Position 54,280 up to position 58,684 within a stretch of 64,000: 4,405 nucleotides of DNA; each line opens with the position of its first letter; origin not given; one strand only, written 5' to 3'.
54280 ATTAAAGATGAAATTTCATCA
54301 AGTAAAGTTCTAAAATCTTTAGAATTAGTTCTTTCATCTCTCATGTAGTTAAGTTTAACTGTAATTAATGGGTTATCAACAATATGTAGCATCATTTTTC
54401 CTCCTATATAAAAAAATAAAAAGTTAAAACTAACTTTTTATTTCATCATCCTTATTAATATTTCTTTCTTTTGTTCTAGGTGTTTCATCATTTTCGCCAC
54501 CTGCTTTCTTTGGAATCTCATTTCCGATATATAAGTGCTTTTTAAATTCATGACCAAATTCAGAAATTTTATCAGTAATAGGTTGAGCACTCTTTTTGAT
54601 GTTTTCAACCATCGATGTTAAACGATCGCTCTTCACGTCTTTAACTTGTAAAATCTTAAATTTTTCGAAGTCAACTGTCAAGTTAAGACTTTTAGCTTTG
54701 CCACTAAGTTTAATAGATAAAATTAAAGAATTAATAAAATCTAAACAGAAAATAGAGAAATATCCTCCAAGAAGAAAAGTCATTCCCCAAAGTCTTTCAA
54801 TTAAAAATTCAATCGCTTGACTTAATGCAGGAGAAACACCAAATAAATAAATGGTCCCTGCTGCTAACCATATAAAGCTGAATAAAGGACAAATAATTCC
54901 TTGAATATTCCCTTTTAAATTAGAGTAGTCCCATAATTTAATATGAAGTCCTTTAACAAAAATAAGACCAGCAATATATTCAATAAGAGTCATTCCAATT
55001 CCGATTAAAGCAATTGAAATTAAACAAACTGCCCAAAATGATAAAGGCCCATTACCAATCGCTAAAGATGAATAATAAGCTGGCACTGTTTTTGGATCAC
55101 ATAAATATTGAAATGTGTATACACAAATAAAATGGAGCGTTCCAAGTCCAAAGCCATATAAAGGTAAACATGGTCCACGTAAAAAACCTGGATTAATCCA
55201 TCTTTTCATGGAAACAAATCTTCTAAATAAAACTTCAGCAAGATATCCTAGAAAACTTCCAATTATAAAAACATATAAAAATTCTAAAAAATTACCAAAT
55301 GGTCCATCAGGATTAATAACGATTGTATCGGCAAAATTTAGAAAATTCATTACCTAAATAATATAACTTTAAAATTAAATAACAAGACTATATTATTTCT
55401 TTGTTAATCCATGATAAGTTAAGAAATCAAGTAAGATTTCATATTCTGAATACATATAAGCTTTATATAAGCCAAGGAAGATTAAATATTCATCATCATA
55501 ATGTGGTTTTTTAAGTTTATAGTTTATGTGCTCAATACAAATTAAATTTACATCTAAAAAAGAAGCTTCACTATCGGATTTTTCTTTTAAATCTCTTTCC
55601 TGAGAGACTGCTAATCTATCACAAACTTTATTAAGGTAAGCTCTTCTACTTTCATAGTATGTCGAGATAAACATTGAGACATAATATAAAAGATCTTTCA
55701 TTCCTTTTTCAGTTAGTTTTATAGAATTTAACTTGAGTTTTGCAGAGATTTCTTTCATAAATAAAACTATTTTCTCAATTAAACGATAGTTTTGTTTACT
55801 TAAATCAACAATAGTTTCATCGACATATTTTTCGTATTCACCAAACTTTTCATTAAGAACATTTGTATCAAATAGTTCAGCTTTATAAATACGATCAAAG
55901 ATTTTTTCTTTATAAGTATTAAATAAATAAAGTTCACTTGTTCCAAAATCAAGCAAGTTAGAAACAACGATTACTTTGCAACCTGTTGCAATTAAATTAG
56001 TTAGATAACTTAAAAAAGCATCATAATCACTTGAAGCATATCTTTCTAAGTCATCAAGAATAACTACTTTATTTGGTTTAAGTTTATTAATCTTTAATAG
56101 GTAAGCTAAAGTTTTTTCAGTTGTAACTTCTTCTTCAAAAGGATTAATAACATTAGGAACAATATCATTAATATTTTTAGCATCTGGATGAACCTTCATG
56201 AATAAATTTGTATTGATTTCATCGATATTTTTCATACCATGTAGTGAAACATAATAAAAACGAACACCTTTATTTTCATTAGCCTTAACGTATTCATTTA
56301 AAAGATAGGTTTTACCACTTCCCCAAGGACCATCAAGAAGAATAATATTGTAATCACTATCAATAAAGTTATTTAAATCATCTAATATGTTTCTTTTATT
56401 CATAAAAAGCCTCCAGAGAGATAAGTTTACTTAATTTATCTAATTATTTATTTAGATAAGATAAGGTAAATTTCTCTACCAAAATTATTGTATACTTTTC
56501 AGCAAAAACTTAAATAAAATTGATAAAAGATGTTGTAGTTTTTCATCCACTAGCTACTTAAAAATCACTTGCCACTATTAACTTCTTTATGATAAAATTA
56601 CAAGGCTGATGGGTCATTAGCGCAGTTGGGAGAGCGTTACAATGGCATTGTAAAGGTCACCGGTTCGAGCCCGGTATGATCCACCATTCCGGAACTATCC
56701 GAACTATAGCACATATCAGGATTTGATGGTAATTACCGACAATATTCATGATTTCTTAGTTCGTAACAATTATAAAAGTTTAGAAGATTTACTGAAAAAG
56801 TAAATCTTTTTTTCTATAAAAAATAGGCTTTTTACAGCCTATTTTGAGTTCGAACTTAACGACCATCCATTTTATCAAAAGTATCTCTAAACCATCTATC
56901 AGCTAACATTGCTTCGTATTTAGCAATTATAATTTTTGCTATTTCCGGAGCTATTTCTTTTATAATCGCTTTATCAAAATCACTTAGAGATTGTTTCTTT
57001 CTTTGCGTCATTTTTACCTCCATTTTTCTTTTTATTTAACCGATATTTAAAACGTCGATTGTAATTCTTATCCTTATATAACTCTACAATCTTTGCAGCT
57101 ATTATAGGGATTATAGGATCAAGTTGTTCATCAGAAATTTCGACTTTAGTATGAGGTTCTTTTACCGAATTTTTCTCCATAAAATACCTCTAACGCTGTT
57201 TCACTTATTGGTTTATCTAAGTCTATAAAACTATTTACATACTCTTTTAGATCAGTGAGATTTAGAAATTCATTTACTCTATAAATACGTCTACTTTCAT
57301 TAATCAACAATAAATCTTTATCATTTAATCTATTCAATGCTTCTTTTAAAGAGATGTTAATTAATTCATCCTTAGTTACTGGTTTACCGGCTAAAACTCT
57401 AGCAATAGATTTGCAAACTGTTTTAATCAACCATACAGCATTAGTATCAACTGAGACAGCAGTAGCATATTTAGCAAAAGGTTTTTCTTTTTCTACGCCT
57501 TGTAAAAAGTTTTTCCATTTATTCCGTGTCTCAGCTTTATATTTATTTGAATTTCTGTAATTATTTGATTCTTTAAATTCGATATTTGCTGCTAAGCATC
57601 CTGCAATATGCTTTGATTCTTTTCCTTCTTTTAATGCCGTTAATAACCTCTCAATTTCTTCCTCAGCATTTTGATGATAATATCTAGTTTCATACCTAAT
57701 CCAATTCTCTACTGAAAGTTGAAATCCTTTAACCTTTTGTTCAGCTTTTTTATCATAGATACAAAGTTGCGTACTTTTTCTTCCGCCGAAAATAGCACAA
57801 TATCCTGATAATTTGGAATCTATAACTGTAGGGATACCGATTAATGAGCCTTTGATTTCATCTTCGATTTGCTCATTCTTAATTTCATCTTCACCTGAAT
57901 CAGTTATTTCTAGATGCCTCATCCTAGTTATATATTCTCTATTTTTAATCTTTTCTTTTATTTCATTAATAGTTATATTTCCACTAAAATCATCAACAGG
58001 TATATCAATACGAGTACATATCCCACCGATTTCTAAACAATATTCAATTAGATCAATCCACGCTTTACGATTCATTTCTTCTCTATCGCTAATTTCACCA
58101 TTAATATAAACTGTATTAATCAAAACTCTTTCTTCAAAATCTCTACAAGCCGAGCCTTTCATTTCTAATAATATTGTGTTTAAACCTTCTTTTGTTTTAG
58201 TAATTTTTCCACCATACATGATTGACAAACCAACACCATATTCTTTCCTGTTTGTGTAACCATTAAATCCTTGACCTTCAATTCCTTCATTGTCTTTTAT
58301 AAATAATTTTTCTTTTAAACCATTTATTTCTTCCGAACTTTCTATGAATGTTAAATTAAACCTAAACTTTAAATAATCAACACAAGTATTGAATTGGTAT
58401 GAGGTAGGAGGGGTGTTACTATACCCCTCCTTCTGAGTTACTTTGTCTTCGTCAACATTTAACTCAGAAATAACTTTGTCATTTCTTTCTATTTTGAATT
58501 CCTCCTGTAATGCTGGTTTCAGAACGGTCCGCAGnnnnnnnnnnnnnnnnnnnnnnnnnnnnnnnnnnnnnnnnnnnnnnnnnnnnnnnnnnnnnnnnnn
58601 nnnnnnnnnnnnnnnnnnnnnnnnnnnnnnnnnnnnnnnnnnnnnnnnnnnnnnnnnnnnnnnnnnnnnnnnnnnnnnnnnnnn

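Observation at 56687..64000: Integrated element at tRNA-Ala of unclear class: Rep_trans initiator, polytopic P-loop NTPase and surface-protein chain, no integrase in view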

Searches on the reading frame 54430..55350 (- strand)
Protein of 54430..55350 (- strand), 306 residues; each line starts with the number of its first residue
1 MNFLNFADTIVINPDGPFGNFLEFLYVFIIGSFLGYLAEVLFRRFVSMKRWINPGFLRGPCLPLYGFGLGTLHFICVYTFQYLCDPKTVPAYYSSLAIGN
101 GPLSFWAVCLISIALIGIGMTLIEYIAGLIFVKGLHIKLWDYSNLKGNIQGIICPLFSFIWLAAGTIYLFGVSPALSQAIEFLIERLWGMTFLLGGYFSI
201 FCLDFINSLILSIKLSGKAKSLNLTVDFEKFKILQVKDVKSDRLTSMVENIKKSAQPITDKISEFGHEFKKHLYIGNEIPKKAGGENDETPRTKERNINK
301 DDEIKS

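Call 4: search_protein_families(library=pfam, proteins=[window:54430-55350:-], max_evalue=0.1)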
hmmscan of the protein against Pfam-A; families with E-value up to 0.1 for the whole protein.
window:54430-55350:- (306 aa): 1 family
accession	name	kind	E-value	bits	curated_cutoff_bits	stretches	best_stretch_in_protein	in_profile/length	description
PF06541.16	ABC_trans_CmpB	-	1.5e-31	110.1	25.9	1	27-208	2-150/151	Putative ABC-transporter type IV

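Call 5: search_protein_families(library=phrogs, proteins=[window:54430-55350:-], max_evalue=0.1)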
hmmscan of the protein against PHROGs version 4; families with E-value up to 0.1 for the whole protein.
window:54430-55350:- (306 aa): 1 family
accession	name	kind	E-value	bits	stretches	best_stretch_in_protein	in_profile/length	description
phrog_20274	-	unknown function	2.3e-10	41.9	1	104-163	39-99/141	-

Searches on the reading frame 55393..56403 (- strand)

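Call 4: search_protein_families(library=pfam, proteins=[window:55393-56403:-], max_evalue=0.1)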
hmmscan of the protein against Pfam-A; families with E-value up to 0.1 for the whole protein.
window:55393-56403:- (336 aa): 17 families
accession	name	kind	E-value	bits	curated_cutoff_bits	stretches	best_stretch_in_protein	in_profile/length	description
PF13401.12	AAA_22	-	3e-09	37.7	27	1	17-144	4-118/130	AAA domain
PF01637.24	ATPase_2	-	2.1e-08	34.7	33.2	1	7-138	8-139/225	ATPase domain predominantly from Archaea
PF07693.20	KAP_NTPase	-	9.6e-08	32.1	20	1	10-54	8-56/293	KAP family P-loop domain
PF00004.35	AAA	-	6.2e-05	23.9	21.2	1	21-149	1-109/131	ATPase family associated with various cellular activities (AAA)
PF13191.12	AAA_16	-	7.3e-05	23.8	32.6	1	11-146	17-166/167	AAA ATPase domain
PF13173.12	AAA_14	-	0.00014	22.3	27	1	19-70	3-56/129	AAA domain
PF13604.12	AAA_30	-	0.00019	21.6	27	1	12-147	12-122/191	AAA domain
PF01695.23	IstB_IS21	-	0.00042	20.3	24.1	1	12-58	87-132/238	IstB-like ATP binding protein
PF10483.15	Elong_Iki1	-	0.0017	18.4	22.5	1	32-146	27-127/292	Elongator subunit Iki1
PF00437.27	T2SSE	-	0.0028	16.8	24.9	1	7-45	131-169/370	Type II/IV secretion system protein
PF25199.1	nSTAND_NTPase5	-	0.01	16.1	34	1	4-59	22-83/145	Novel STAND NTPase 5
PF02492.25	cobW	-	0.014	15.4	20.7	1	20-44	2-26/180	CobW/HypB/UreG, nucleotide-binding domain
PF24883.2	NPHP3_N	-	0.039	14.6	24.8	0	16-148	20-163/164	Nephrocystin 3, N-terminal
PF07728.20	AAA_5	-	0.045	14.2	22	0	21-134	2-90/139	AAA domain (dynein-related subfamily)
PF04851.21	ResIII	-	0.077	13.3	22.5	0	6-112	11-114/164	Type III restriction enzyme, res subunit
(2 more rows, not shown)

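Call 5: search_protein_families(library=phrogs, proteins=[window:55393-56403:-], max_evalue=0.1)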
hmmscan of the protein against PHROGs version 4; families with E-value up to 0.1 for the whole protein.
window:55393-56403:- (336 aa): 8 families
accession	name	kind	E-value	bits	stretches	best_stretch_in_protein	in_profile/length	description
phrog_4740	-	unknown function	5e-24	86.2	1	2-278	2-333/627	-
phrog_168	-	DNA, RNA and nucleotide metabolism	2.1e-06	28.6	1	4-258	27-252/314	clamp loader of DNA polymerase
phrog_14322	-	unknown function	0.0034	17.7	1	10-43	218-251/398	-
phrog_2630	-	unknown function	0.0046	17.3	1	9-118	23-125/326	-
phrog_8148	-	head and packaging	0.011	17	1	236-264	18-46/64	terminase small subunit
phrog_2666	-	head and packaging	0.012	15.3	1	20-123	323-434/555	terminase large subunit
phrog_24767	-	unknown function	0.067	14.2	0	60-76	8-24/56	-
phrog_4896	-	other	0.087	13.3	0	166-231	142-202/291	glycerophosphoryl diester phosphodiesterase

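Call 126: search_protein_families(library=padloc, proteins=[window:55393-56403:-], max_evalue=0.001)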
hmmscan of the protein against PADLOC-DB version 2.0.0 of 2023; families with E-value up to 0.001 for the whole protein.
window:55393-56403:- (336 aa): 5 families
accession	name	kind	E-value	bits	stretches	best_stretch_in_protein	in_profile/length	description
PDLC05031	PDC-S49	-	1.6e-21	74.8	1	21-174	27-195/624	-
PDLC05029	PDC-S49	-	3.3e-17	60.5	1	5-73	7-78/619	-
PDLC04140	mad8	-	1.2e-07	29.6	1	19-125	28-206/314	mads_8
PDLC04475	PDC-M16A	-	1.1e-05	22.2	1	3-53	16-66/721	-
PDLC04476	PDC-M16A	-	0.00039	16.9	1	4-52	10-59/691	-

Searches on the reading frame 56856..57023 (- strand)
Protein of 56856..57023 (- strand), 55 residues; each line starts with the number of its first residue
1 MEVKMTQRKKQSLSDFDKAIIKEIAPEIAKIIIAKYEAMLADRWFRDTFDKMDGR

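Call 4: search_protein_families(library=pfam, proteins=[window:56856-57023:-], max_evalue=0.1)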
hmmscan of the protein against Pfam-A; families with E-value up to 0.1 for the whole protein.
window:56856-57023:- (55 aa): 1 family
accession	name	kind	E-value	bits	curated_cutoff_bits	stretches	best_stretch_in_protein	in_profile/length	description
PF09718.15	Tape_meas_lam_C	-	0.025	15.1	23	1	3-35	41-73/76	Lambda phage tail tape-measure protein (Tape_meas_lam_C)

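Call 5: search_protein_families(library=phrogs, proteins=[window:56856-57023:-], max_evalue=0.1)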
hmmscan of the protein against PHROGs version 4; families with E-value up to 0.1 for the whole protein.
window:56856-57023:- (55 aa): 0 families

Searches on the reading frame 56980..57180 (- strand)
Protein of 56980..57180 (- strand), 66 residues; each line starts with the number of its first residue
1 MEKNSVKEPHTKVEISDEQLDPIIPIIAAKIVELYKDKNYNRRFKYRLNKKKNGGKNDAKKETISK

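Call 4: search_protein_families(library=pfam, proteins=[window:56980-57180:-], max_evalue=0.1)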
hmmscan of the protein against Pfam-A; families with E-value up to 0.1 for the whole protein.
window:56980-57180:- (66 aa): 1 family
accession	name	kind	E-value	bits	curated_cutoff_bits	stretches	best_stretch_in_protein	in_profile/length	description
PF24231.1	DUF7444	-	0.068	13.6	27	1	8-60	25-79/90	Family of unknown function (DUF7444)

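Call 5: search_protein_families(library=phrogs, proteins=[window:56980-57180:-], max_evalue=0.1)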
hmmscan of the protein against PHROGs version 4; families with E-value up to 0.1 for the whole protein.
window:56980-57180:- (66 aa): 0 families
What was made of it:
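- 56980..57180 (-): g11: 66-aa basic protein (pI 9.7) with a lysine-rich tail. It overlaps Rep and g12. No family hit (calls 4, 5).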

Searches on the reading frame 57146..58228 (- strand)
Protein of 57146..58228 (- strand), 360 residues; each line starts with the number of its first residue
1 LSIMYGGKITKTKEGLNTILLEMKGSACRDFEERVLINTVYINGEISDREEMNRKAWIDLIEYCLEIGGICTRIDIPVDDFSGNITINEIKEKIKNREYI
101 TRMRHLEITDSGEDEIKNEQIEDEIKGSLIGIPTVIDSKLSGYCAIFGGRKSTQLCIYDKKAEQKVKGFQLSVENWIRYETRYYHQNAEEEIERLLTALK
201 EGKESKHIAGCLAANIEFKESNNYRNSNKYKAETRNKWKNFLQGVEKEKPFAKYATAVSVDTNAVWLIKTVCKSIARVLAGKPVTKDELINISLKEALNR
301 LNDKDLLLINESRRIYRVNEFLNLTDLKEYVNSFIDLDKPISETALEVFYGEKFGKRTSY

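Call 4: search_protein_families(library=pfam, proteins=[window:57146-58228:-], max_evalue=0.1)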
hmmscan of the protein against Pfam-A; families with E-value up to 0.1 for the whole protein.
window:57146-58228:- (360 aa): 3 families
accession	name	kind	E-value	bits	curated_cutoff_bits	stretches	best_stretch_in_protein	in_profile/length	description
PF02486.25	Rep_trans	-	1.2e-26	94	29.6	1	71-282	3-189/201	Replication initiation factor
PF18106.7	Rol_Rep_N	-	0.013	16.2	23.7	1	11-35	54-77/91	Rolling Circle replication initiation protein N-terminal domain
PF10448.14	POC3_POC4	-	0.014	15.8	22.1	0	243-295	68-119/142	20S proteasome chaperone assembly proteins 3 and 4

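Call 5: search_protein_families(library=phrogs, proteins=[window:57146-58228:-], max_evalue=0.1)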
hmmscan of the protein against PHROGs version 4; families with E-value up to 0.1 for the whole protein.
window:57146-58228:- (360 aa): 1 family
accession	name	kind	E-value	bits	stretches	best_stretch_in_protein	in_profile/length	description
phrog_453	-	DNA, RNA and nucleotide metabolism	7.2e-12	46.3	1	18-196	197-335/447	replication initiation protein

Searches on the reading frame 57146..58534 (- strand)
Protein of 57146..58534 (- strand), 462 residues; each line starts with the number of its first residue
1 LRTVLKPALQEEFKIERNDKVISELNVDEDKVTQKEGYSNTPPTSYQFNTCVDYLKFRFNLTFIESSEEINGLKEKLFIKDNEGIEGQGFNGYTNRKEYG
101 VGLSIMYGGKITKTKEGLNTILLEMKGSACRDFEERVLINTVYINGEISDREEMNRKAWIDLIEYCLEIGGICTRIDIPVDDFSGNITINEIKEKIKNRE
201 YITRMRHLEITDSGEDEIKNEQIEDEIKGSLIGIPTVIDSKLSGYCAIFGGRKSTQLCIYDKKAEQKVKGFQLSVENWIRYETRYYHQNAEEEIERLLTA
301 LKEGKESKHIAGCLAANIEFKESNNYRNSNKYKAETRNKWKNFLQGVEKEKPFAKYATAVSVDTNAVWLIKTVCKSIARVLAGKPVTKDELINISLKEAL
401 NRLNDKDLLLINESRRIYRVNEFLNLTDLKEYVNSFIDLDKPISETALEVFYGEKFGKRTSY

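Call 98: search_dna_similar(query=window:57146-58534:-, collection=phages, mode=protein, max_evalue=0.001, max_rows=25)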
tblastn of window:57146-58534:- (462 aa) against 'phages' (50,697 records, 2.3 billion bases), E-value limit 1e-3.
Records with a match: 3; places in all: 3; records where one place covers at least 80% of the query: 0.
Best place of each record, by identity: <60% 3.
By first word of the organism name: Bacteriophage 1; Enterococcus 1; Streptococcus 1.
By host as written in the record: - 1; Enterococcus faecalis 1; Streptococcus iniae Si1 1.
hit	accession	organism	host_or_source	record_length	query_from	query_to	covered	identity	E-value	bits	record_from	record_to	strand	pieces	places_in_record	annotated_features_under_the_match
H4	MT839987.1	Bacteriophage sp.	human fecal samples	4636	125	451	71%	22.6%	7e-4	48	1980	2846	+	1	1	record has no annotation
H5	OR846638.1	Enterococcus phage Efs 1-1-1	Enterococcus faecalis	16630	34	298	57%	26.5%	2e-4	50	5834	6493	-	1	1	record has no annotation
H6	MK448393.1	Streptococcus satellite phage Javan276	Streptococcus iniae Si1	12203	121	384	57%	25.7%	1e-7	61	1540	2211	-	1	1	Cro/CI family transcriptional regulator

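Call 99: search_dna_similar(query=window:57146-58534:-, collection=plasmids, mode=protein, max_evalue=0.001, max_rows=15)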
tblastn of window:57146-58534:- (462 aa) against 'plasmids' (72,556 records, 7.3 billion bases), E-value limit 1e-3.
Records with a match: 18; places in all: 19; records where one place covers at least 80% of the query: 2.
Best place of each record, by identity: <60% 18.
By first word of the organism name: Enterococcus 4; Lactobacillus 2; Bacillus 2; Paenibacillus 2; Clostridium 2; Clostridioides 2; Limosilactobacillus 1; Staphylococcus 1; Lacticaseibacillus 1; Vescimonas 1.
By predicted mobility (MOB-suite, as given by PLSDB): non-mobilizable 12; mobilizable 4; conjugative 2.
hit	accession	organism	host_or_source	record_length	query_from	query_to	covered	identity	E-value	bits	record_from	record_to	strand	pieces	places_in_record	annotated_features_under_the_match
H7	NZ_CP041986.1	Lactobacillus sp. PV037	Microtus ochrogaster,gut ...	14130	46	412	79%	25.0%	1e-5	56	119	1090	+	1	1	replication initiation factor domain-containing protein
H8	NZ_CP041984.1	Lactobacillus sp. PV012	Microtus ochrogaster,gut ...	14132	46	412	79%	25.0%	1e-5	56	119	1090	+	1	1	replication initiation factor domain-containing protein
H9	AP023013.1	Bacillus cereus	-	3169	37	415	82%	24.0%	2e-7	61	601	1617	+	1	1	nicK: putative DNA relaxase NicK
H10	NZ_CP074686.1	Bacillus velezensis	swine,single cell,feces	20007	32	408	82%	24.1%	1e-7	62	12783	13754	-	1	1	replication initiation factor domain-containing protein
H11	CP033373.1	Limosilactobacillus fermentum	Cow,cell culture,Fresh milk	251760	48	413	79%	22.6%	3e-8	64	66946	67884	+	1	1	helix-turn-helix domain-containing protein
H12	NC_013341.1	Staphylococcus aureus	-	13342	52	390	73%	23.9%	9e-8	62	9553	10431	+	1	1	replication initiation factor domain-containing protein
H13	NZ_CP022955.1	Lacticaseibacillus paracasei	cell cuture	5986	27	383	77%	22.3%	7e-6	56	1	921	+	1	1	replication initiation factor domain-containing protein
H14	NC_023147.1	Paenibacillus larvae subsp. larvae DSM 25430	AFB-diseased colony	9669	43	385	74%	23.1%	1e-4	52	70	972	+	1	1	replication initiation factor domain-containing protein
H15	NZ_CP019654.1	Paenibacillus larvae subsp. larvae DSM 25430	honeybees,cell culture,foul brood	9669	43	385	74%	23.1%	1e-4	52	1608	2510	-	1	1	replication initiation factor domain-containing protein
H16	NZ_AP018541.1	Enterococcus faecalis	-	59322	48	400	76%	22.4%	2e-5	55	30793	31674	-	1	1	XRE family transcriptional regulator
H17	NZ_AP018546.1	Enterococcus faecalis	Homo sapiens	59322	48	400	76%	22.4%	2e-5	55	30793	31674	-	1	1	XRE family transcriptional regulator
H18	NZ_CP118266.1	Clostridium perfringens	sheep,fecal sample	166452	48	400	76%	22.4%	2e-5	55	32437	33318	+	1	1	XRE family transcriptional regulator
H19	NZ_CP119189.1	Clostridium perfringens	goat,fecal sample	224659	48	400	76%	22.4%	2e-5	55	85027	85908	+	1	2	XRE family transcriptional regulator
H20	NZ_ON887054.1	Clostridioides difficile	-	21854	48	400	76%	22.4%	3e-5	54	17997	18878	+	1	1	XRE family transcriptional regulator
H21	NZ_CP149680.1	Clostridioides difficile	-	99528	48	377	71%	23.4%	1e-4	52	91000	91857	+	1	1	mobT: MobT family relaxase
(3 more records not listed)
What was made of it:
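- Its best database relatives include proteins annotated NicK and MobT (call 99).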

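Call 126: search_protein_families(library=padloc, proteins=[window:57146-58534:-], max_evalue=0.001)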
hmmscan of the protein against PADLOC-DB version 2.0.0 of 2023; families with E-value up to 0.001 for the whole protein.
window:57146-58534:- (462 aa): 0 families
